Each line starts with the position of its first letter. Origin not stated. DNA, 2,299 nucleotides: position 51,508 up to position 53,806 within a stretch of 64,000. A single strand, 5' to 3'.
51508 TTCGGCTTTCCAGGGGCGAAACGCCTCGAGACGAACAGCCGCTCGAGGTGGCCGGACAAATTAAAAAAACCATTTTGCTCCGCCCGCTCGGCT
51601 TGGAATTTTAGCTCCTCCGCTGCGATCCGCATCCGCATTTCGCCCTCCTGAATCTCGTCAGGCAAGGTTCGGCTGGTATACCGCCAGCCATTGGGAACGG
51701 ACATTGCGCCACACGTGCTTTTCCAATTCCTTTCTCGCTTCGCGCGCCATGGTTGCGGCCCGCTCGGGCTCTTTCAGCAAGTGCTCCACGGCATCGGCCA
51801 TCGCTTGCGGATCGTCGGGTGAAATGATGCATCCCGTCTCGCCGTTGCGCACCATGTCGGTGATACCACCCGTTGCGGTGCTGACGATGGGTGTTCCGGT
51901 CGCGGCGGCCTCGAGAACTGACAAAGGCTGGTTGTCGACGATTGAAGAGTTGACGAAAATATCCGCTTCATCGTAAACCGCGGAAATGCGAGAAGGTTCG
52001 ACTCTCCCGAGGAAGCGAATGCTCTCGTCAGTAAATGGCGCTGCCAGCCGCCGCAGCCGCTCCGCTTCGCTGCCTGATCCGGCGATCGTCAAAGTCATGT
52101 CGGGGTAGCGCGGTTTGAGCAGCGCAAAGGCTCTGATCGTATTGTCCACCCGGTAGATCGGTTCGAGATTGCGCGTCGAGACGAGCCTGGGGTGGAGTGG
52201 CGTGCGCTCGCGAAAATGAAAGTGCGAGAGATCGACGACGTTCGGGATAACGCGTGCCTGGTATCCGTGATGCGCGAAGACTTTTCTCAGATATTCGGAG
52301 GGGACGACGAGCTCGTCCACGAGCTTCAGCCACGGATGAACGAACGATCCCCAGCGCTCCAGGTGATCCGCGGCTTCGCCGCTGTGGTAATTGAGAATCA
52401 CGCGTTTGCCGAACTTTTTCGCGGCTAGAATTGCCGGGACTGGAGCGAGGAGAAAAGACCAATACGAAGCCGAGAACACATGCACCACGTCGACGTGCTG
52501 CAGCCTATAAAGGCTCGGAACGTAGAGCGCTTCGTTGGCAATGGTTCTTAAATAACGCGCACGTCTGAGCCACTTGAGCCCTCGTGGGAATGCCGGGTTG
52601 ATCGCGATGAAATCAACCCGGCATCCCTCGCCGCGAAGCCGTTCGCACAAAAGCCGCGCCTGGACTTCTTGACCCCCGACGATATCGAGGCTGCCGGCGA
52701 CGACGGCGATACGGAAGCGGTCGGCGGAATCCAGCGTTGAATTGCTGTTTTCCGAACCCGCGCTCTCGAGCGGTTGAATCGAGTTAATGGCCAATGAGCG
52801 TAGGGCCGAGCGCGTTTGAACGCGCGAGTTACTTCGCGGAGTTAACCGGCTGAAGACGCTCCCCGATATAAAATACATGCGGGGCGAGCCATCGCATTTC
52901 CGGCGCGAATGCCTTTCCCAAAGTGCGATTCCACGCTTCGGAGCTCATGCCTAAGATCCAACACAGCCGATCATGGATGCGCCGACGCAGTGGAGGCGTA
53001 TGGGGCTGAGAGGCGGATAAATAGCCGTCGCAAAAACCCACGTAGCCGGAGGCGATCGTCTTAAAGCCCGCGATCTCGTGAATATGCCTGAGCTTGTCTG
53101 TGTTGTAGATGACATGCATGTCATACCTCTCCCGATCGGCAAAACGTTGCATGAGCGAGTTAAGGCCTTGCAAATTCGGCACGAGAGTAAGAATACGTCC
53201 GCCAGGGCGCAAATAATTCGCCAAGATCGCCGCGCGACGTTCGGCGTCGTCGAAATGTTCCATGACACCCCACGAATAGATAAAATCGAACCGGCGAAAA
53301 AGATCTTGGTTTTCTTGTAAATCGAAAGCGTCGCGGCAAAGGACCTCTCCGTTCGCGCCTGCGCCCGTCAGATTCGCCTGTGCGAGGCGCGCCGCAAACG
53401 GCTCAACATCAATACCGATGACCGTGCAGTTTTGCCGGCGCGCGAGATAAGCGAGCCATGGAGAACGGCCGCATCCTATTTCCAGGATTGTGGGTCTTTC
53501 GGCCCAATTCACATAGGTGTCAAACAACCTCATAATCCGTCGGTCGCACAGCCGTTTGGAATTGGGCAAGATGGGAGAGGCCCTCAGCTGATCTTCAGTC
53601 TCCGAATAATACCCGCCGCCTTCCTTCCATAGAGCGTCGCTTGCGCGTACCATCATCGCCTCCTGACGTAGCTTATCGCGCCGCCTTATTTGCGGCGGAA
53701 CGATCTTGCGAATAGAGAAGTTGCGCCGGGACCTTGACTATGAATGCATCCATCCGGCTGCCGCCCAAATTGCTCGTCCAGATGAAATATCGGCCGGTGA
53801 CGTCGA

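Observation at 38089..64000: Single-strand polysaccharide gene train of at least 26 kb mixing alginate-like core genes with unusually heavy decoration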

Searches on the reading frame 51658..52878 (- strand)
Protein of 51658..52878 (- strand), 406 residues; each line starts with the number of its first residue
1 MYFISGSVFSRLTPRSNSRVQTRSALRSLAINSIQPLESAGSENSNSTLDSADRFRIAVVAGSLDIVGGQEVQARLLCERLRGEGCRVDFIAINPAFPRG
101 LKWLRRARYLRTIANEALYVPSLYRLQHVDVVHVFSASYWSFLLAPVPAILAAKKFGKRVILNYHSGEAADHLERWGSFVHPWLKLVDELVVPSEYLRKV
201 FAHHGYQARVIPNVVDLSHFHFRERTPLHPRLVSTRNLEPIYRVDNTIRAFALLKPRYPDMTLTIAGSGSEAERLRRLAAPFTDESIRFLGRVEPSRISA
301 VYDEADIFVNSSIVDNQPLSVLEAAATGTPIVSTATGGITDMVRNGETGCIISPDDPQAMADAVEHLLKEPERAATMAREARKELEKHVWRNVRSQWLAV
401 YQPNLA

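Call 6: search_protein_families(library=pfam, proteins=[window:51658-52878:-], max_evalue=0.01)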
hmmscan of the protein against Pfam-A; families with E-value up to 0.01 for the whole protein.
window:51658-52878:- (406 aa): 6 families
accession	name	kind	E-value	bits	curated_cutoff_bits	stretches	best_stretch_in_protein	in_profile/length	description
PF00534.26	Glycos_transf_1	-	1.2e-32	113.3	26.4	1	232-383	18-171/172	Glycosyl transferases group 1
PF13692.12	Glyco_trans_1_4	-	3.6e-31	108.8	27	1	231-369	3-141/142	Glycosyl transferases group 1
PF13439.12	Glyco_transf_4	-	2e-15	57.7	28.5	1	67-218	1-169/170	Glycosyltransferase Family 4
PF13524.12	Glyco_trans_1_2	-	1.2e-14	54.9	25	1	258-398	12-143/144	Glycosyl transferase-like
PF20706.3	GT4-conflict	-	4.4e-09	36.2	26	1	239-392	209-380/385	Family 4 Glycosyltransferase in conflict systems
PF13579.12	Glyco_trans_4_4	-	5.7e-05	24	29.7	1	69-213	2-157/158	Glycosyl transferase 4-like domain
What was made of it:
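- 51658..52878 (-): g10: GT4 glycosyltransferase. Call 6: Glycos_transf_1 113 bits.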

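Call 8: search_protein_families(library=ncbifam, proteins=[window:51658-52878:-], max_evalue=0.001)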
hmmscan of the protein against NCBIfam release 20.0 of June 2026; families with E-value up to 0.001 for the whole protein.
window:51658-52878:- (406 aa): 36 families (the best 25 are shown)
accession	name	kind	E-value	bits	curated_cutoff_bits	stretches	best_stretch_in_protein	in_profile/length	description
NF041876.1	EPS_EpsE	equivalog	6.9e-28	98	400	1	209-389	189-380/389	exopolysaccharide biosynthesis GT4 family glycosyltransferase EpsE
TIGR03088.1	stp2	hypoth_equivalog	2.6e-25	89.3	409.05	1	179-403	136-372/374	TIGR03088 family PEP-CTERM/XrtA system glycosyltransferase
TIGR03449.1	mycothiol_MshA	equivalog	2.4e-22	79.4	462.5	1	245-402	236-401/406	D-inositol-3-phosphate glycosyltransferase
TIGR04063.1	stp3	hypoth_equivalog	4e-22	78.7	442.05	1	244-403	228-394/397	TIGR04063 family PEP-CTERM/XrtA system glycosyltransferase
TIGR03999.1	thiol_BshA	equivalog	4e-22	78.7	273.7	1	206-402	167-371/375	N-acetyl-alpha-D-glucosaminyl L-malate synthase BshA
TIGR04047.1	MSMEG_0565_glyc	hypoth_equivalog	1.3e-18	67.3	259.85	1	190-402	143-372/373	MSMEG_0565 family glycosyltransferase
NF038229.1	Glyco4_Geo_Pelo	equivalog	4e-17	62.2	400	1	198-388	125-319/338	GPMC system family 4 glycosyltransferase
NF047880.1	glyco_SdgA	exception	1e-15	57.3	800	1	229-400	315-486/488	serine-aspartate repeat adhesin O-glycosyltransferase SdgA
NF041010.1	glycosy_Agl16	equivalog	8.5e-15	54.5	575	1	156-402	103-349/352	glycosylation protein Agl16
TIGR02149.1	glgA_Coryne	subfamily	1.1e-14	54.4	302.4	1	292-402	271-388/391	glycogen synthase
NF038011.1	PelF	equivalog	2.4e-14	53.3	100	1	207-379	281-466/489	GT4 family glycosyltransferase PelF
TIGR04157.1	glyco_rSAM_CFB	subfamily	6.4e-14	51.8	400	1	238-388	236-392/406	TIGR04157 family glycosyltransferase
NF053787.1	GlcN_PG_synth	equivalog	1.6e-13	50.2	480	1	295-402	252-357/361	N-acetylglucosaminyl phosphatidylglycerol synthase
TIGR02472.1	sucr_P_syn_N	equivalog_domain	6.4e-13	48.3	576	1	304-399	340-436/439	sucrose-phosphate synthase, putative, glycosyltransferase domain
TIGR04005.1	wcaL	equivalog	8e-13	48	537.6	1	216-398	207-399/406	colanic acid biosynthesis glycosyltransferase WcaL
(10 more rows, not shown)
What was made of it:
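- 51658..52878 (-): Call 8: every specific model is below its cutoff.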

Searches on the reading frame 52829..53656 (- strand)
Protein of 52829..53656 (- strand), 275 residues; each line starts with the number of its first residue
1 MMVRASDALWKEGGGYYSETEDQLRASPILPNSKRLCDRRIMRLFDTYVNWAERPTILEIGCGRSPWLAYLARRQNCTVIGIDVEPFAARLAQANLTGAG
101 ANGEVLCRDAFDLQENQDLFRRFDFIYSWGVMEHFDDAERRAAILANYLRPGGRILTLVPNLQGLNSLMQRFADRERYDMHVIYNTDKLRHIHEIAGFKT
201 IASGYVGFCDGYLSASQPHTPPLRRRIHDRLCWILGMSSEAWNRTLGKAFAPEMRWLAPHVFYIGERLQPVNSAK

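Call 6: search_protein_families(library=pfam, proteins=[window:52829-53656:-], max_evalue=0.01)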
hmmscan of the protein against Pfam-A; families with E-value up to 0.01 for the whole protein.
window:52829-53656:- (275 aa): 8 families
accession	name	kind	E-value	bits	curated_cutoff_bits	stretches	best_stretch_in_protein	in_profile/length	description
PF13489.12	Methyltransf_23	-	2e-19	70.4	27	1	35-201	7-162/164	Methyltransferase domain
PF13649.12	Methyltransf_25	-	4.8e-15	56.5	27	1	57-153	1-97/97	Methyltransferase domain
PF08242.18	Methyltransf_12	-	6.2e-12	46.5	30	1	58-155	1-98/98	Methyltransferase domain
PF08241.18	Methyltransf_11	-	6.2e-12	46.4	21.2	1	58-156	1-94/95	Methyltransferase domain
PF13847.12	Methyltransf_31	-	8.8e-10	38.9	27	1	56-191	6-139/145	Methyltransferase domain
PF02353.26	CMAS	-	5.3e-06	26.4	27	1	55-157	64-164/273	Mycolic acid cyclopropane synthetase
PF02390.23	Methyltransf_4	-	0.0014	18.5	24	1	54-112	2-62/173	Putative methyltransferase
PF01728.25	FtsJ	-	0.0072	16.7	24.1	0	53-89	21-58/181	FtsJ-like methyltransferase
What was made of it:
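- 52829..53656 (-): g11: SAM-dependent methyltransferase. Call 6: Methyltransf_23, _25, _11 and _12.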

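Call 8: search_protein_families(library=ncbifam, proteins=[window:52829-53656:-], max_evalue=0.001)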
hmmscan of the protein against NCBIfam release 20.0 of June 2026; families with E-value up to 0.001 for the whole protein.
window:52829-53656:- (275 aa): 15 families
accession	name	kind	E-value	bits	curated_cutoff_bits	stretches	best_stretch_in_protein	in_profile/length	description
NF043040.1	corrin_prot_MT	hypoth_equivalog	1.2e-07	31.4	180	1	53-156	41-146/216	corrinoid protein-associated methyltransferase CpaM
NF004851.0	PRK06202.1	equivalog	2.4e-07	30.4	243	1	52-142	59-149/237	hypothetical protein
NF011530.0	PRK14968.1-4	equivalog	4.4e-07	29.4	243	1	56-186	42-183/202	putative methyltransferase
TIGR01983.1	UbiG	equivalog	1.4e-06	27.8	102.95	1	52-156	48-150/228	bifunctional 2-polyprenyl-6-hydroxyphenol methylase/3-demethylubiquinol 3-O-methyltransferase UbiG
TIGR00091.1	TIGR00091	equivalog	1.6e-06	27.6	112.65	1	45-116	9-81/194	tRNA (guanosine(46)-N7)-methyltransferase TrmB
NF008686.0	PRK11705.1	equivalog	2.2e-06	27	400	1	56-136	170-242/383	cyclopropane fatty acyl phospholipid synthase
NF045667.1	MTase_DVU1556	equivalog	9.4e-06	25.2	155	1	49-156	18-118/213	DVU_1556 family methyltransferase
TIGR02072.1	BioC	equivalog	9.9e-06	25.5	184.95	1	37-173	19-148/244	malonyl-ACP O-methyltransferase BioC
NF011529.0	PRK14968.1-3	equivalog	1e-05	25.1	162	1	52-102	33-82/198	putative methyltransferase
TIGR04290.1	meth_Rta_06860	hypoth_equivalog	3.7e-05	23.3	300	1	56-135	52-128/226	TIGR04290 family methyltransferase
TIGR00452.1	TIGR00452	equivalog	5.7e-05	22.1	275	1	42-162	107-226/316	tRNA 5-methoxyuridine(34)/uridine 5-oxyacetic acid(34) synthase CmoB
NF053839.1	CPFASynBruc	equivalog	6.3e-05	22.1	600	1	54-135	175-252/410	cyclopropane fatty acid synthase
TIGR00537.1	hemK_rel_arch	hypoth_equivalog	0.00021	21.1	87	0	54-112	20-77/179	HemK2/MTQ2 family protein methyltransferase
NF040703.1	cyclopro_CfaB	exception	0.00024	20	650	1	56-156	162-262/393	C17 cyclopropane fatty acid synthase CfaB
NF011650.0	PRK15068.1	equivalog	0.00049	19.1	209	1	54-156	123-224/324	tRNA 5-methoxyuridine(34)/uridine 5-oxyacetic acid(34) synthase CmoB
